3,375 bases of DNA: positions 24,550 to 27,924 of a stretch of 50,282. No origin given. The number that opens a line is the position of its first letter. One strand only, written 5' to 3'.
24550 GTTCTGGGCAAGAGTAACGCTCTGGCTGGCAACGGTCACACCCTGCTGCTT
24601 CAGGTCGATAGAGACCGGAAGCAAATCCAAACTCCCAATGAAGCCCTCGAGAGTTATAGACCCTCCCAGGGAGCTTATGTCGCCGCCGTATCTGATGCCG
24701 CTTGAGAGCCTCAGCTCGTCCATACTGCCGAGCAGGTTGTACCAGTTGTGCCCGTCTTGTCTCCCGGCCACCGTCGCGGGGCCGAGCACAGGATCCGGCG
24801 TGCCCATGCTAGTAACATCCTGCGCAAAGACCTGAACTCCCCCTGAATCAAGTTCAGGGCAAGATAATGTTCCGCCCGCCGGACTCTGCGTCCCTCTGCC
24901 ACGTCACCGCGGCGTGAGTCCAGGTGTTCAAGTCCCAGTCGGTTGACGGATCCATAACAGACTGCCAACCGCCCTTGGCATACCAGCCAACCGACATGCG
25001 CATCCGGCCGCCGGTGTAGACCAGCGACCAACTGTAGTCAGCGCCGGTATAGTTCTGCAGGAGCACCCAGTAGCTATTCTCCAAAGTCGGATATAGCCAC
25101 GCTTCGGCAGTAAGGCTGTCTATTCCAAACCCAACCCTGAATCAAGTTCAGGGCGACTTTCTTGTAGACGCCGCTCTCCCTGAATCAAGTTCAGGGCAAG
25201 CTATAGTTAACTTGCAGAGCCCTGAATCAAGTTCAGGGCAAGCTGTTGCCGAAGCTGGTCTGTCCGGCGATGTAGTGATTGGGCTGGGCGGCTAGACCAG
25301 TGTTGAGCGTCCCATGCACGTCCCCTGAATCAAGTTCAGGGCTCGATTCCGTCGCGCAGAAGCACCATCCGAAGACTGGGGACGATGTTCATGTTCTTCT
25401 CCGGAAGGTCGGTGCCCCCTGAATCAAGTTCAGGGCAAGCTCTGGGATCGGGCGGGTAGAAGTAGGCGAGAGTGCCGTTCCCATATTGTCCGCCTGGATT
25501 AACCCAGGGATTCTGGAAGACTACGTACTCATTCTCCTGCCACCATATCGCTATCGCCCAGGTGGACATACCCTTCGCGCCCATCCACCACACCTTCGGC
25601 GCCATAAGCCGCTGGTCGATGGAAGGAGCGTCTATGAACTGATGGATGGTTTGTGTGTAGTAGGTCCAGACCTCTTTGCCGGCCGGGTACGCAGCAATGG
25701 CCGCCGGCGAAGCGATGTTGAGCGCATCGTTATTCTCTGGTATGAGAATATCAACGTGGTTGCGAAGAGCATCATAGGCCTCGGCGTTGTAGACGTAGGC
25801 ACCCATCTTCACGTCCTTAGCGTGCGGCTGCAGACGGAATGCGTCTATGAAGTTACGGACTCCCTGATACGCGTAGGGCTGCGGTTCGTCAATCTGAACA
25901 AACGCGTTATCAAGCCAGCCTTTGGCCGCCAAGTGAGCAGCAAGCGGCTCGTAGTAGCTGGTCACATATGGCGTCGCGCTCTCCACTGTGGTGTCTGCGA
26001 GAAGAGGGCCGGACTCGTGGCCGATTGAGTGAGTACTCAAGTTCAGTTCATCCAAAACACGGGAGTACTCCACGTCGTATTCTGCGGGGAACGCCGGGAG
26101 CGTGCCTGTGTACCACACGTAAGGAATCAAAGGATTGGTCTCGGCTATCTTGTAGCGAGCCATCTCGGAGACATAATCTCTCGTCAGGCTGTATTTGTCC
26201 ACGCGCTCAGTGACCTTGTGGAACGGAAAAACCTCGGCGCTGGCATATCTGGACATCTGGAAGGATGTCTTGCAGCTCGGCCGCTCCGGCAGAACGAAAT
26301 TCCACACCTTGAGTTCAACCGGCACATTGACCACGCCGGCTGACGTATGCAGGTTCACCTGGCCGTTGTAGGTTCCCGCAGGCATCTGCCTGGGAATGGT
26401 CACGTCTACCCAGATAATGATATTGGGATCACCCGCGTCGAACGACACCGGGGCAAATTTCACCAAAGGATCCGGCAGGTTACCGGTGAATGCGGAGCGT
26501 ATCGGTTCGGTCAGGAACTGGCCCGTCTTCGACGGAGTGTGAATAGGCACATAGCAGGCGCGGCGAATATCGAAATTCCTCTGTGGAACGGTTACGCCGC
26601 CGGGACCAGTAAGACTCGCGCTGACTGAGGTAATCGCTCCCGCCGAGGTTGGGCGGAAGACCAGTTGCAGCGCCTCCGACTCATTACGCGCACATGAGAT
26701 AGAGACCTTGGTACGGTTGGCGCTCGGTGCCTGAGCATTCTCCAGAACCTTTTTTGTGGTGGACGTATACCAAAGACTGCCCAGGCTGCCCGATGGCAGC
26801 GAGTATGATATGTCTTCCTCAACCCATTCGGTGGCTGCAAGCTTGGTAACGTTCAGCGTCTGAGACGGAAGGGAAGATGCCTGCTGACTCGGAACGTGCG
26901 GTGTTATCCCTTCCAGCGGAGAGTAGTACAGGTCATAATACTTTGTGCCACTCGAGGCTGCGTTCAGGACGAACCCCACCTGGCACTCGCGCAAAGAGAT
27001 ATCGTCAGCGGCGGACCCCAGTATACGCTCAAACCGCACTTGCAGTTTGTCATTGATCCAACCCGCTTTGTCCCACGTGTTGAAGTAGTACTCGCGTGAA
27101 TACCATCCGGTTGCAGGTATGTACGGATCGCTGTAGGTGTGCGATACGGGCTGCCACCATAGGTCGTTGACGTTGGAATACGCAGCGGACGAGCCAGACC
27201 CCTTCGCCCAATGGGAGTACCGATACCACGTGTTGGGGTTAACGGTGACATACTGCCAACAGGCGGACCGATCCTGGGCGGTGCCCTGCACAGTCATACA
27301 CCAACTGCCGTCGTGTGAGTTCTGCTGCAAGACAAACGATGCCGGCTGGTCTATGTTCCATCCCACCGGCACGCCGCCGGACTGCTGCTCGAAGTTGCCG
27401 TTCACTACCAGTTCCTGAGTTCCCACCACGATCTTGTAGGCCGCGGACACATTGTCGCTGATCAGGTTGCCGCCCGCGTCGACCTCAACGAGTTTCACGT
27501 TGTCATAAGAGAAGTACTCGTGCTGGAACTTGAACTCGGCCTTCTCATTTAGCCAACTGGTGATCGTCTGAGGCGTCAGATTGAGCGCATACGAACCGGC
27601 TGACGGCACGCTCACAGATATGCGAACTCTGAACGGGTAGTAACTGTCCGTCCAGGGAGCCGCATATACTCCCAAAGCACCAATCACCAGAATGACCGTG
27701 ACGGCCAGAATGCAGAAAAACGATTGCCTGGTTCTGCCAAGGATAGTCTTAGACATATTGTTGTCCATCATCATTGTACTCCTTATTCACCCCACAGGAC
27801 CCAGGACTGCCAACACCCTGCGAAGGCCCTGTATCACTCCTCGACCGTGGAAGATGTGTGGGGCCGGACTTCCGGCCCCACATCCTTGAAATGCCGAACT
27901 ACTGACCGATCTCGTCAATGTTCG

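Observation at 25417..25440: The same 24-mer is an in-phase 8-codon insert (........) in an otherwise open 812-aa ORF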

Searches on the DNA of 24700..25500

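Call 21: search_rna_families(source=window, start=24700, end=25500, threshold=evalue, max_evalue=10)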
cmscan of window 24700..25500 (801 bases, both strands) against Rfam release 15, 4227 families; matches with E-value up to 10: 4.
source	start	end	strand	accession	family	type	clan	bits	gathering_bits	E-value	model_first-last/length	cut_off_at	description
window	25295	25410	+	RF01290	SNORD10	Gene; snRNA; snoRNA; CD-box;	-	19.6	37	0.079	1-139/139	no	Small nucleolar RNA SNORD10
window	25219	25305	+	RF02972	engA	Cis-reg;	-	14.8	46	3.3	1-101/101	no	engA RNA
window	25193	25237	+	RF01834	fiv_FSE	Cis-reg; frameshift_element;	-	14.5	53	2.5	1-35/35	no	ribosomal frameshift site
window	24735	24818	-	RF00646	mir-204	Gene; miRNA;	-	13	48.4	5.1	1-89/89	no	mir-204 microRNA precursor family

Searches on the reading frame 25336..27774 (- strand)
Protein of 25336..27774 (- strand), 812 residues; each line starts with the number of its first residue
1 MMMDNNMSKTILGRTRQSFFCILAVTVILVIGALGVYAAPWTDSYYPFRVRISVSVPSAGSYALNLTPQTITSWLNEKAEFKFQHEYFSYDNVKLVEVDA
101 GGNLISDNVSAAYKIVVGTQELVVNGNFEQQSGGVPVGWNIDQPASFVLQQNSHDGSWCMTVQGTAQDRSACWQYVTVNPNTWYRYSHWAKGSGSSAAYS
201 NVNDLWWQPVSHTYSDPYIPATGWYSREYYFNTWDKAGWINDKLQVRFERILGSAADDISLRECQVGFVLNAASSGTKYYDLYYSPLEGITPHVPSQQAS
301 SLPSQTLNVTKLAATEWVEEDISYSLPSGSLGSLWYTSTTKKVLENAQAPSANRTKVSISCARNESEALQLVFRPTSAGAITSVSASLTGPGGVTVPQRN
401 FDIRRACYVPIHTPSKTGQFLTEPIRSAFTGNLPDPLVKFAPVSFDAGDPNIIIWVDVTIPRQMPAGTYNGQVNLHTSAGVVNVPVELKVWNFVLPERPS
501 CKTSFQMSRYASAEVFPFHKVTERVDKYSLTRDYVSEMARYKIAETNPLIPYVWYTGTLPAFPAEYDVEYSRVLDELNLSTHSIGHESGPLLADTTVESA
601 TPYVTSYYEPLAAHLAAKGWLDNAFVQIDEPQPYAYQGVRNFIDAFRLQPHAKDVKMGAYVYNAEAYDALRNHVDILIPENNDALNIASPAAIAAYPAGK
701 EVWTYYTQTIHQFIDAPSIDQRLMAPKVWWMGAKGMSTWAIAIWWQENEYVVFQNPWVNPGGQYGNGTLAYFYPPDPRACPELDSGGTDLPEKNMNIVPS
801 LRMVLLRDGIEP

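Call 45: search_solved_structures(query=window:25336-27774:-, show_alignments=2, max_evalue=0.01)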
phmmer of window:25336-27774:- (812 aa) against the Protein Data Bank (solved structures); distinct sequences matched with E-value up to 0.01: 2.
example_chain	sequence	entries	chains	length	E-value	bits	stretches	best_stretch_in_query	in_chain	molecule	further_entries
8k2f_A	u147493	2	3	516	1.8e-11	46.4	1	333-507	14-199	Oligosaccharide-releasing beta-N-acetylgalactosaminidase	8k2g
8k2j_A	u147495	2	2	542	1e-05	27.4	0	335-497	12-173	Oligosaccharide/Monosaccharide-releasing beta-N-acetylgalactosaminidase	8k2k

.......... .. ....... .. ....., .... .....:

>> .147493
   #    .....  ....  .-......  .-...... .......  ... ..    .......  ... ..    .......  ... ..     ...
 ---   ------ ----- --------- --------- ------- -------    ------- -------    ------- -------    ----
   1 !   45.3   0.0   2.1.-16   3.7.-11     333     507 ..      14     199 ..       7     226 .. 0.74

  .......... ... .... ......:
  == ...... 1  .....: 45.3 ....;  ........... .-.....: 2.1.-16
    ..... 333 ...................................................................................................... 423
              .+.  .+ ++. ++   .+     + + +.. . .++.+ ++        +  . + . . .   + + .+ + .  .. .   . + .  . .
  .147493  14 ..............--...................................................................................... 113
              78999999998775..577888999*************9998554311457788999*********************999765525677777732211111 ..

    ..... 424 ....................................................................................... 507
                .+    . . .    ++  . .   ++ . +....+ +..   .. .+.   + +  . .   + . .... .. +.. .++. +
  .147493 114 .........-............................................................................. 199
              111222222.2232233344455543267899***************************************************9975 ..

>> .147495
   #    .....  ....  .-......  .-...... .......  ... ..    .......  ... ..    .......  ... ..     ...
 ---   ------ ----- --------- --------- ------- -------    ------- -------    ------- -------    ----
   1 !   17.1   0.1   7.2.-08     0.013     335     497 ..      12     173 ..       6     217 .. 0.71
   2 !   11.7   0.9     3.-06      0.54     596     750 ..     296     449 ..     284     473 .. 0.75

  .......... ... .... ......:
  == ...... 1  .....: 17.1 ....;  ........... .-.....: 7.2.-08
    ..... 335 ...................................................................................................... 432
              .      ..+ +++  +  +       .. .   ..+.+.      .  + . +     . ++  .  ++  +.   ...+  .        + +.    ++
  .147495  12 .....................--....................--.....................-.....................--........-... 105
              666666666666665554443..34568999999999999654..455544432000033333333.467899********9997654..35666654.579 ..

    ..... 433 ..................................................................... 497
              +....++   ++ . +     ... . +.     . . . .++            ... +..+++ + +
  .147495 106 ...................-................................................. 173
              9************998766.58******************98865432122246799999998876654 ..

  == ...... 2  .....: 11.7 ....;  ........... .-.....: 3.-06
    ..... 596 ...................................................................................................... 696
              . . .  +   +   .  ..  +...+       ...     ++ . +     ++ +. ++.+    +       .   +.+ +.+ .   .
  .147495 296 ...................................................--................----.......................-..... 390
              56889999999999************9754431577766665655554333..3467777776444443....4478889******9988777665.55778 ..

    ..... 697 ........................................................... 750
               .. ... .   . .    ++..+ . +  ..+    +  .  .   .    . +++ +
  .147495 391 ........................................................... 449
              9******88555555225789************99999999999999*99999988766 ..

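Call 58: predict_structure(alignment_id=A1)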
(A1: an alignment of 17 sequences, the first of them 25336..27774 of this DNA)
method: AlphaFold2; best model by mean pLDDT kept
length: 812 residues; sequences in the alignment: 17
mean_pLDDT: 85.0   pTM: 0.82
mean pLDDT of the five models: 85.0, 83.3, 82.6, 82.0, 82.0
residues with pLDDT >= 90: 455; 70-90: 218; 50-70: 99; < 50: 40
segments of 3 or more residues with pLDDT < 50: 1-18, 32-37, 717-721, 779-785, 810-812
pLDDT, mean of each block of 10 residues (from residue 1): 35 42 59 52 83 97 96 88 84 94 92 97 96 91 93 95 87 94 96 90 78 88 92 86 92 94 97 97 80 90 97 84 86 90 87 89 90 97 98 96 89 70 67 85 95 95 96 97 96 87 76 79 93 89 86 90 93 91 94 98 98 97 95 95 98 97 92 95 80 92 78 51 60 80 60 59 58 67 54 86 70 40
secondary structure, 60 per line:
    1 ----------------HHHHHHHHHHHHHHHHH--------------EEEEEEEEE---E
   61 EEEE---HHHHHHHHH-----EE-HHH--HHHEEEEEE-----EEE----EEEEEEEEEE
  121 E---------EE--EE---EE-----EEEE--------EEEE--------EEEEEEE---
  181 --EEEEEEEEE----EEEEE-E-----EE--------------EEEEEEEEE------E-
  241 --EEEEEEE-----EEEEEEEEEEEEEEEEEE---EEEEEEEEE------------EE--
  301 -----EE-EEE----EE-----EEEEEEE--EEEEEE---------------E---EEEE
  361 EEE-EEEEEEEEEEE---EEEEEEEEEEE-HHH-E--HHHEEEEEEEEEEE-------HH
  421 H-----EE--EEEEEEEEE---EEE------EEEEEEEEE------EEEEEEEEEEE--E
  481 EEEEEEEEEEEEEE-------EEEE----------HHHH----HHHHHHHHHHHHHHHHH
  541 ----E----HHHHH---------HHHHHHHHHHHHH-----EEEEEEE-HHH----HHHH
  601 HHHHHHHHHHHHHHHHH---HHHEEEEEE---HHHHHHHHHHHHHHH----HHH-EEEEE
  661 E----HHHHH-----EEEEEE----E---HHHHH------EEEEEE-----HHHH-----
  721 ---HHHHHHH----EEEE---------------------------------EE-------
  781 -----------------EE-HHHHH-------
elements in order (helices of 4 or more, strands of 3 or more residues): H17-33 E48-56 E60-64 H68-76 E93-98 E104-106 E111-121 E147-150 E159-162 E171-177 E183-191 E196-200 E224-232 E243-249 E255-272 E276-284 E309-311 E323-329 E332-337 E357-363 E365-375 E379-389 E401-411 E431-439 E443-445 E452-460 E467-477 E480-494 E502-505 H516-519 H524-540 H550-554 H564-576 E582-588 H597-617 E624-629 H633-647 E656-661 H666-670 E676-681 H690-694 E701-706 H712-715 H724-730 E735-738 H801-805

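Call 62: fold_search(model_id=the predicted structure, library=pdb)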
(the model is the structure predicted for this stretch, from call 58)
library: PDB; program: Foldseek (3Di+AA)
matches with E <= 10: 1751; with E <= 0.001: 120
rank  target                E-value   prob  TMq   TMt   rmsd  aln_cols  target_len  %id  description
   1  8k2f                  7.6e-22  1.00  0.38  0.59   6.5       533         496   19  Crystal structure of Group 1 oligosaccharide-releasing beta-N-acetylgalactosaminidase NgaCa from Cohnella abietis, apo 1 (released 2024-04-24)
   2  8k2g_A                1.4e-21  1.00  0.39  0.59   5.8       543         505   19  Crystal structure of Group 1 Oligosaccharide-releasing beta-N-acetylgalactosaminidase NgaCa from Cohnella abietis, apo (released 2024-04-24)
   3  8k2j                  2.0e-21  1.00  0.42  0.62   5.5       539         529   17  Crystal structure of Group 3 Oligosaccharide/Monosaccharide-releasing beta-N-acetylgalactosaminidase NgaDssm, apo form (released 2024-04-24)
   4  8k2i_B                7.7e-21  1.00  0.40  0.57   6.9       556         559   17  Crystal structure of Group 2 Oligosaccharide/Monosaccharide-releasing beta-N-acetylhexosaminidase NgaAt from Arabidops (released 2024-04-24)
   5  8k2h_B                9.7e-21  1.00  0.40  0.56   7.0       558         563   18  Crystal structure of Group 2Oligosaccharide/Monosaccharide-releasing beta-N-acetylhexosaminidase NgaAt from Arabidopsi (released 2024-04-24)
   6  8k2h_A                2.7e-20  1.00  0.40  0.57   6.8       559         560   17  Crystal structure of Group 2Oligosaccharide/Monosaccharide-releasing beta-N-acetylhexosaminidase NgaAt from Arabidopsi (released 2024-04-24)
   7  5l7r_A                2.4e-19  1.00  0.39  0.53   7.6       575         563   15  Crystal structure of BvGH123 (released 2017-03-22)
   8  5l7v_B                1.0e-18  1.00  0.40  0.55   7.4       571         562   16  Crystal Structure of BvGH123 with bond transition state analog Galthiazoline. (released 2017-03-22)
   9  5l7u_B                5.1e-18  1.00  0.39  0.54   6.6       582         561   14  Crystal structure of BvGH123 with bound GalNAc (released 2017-03-22)
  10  8p4l_A                5.1e-18  1.00  0.38  0.55   7.6       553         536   14  Beta-N-acetylgalactosaminidase from Niabella aurantiaca (released 2024-01-17)
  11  5fqg_A                7.2e-18  1.00  0.40  0.54   7.2       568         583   11  The details of glycolipid glycan hydrolysis by the structural analysis of a family 123 glycoside hydrolase from Clostr (released 2016-03-30)
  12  5l7u_A                1.9e-17  1.00  0.38  0.53   6.5       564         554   14  Crystal structure of BvGH123 with bound GalNAc (released 2017-03-22)
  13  5fqe_A                2.5e-17  1.00  0.41  0.55   7.2       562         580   11  The details of glycolipid glycan hydrolysis by the structural analysis of a family 123 glycoside hydrolase from Clostr (released 2016-03-30)
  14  8k2m                  2.8e-17  1.00  0.40  0.56   6.9       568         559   16  Crystal structure of Group 4 Monosaccharide-releasing beta-N-acetylgalactosaminidase NgaP2 from Paenibacillus sp. TS12 i (released 2024-04-24)
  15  5fqe_B                8.7e-17  1.00  0.41  0.55   7.0       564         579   12  The details of glycolipid glycan hydrolysis by the structural analysis of a family 123 glycoside hydrolase from Clostr (released 2016-03-30)
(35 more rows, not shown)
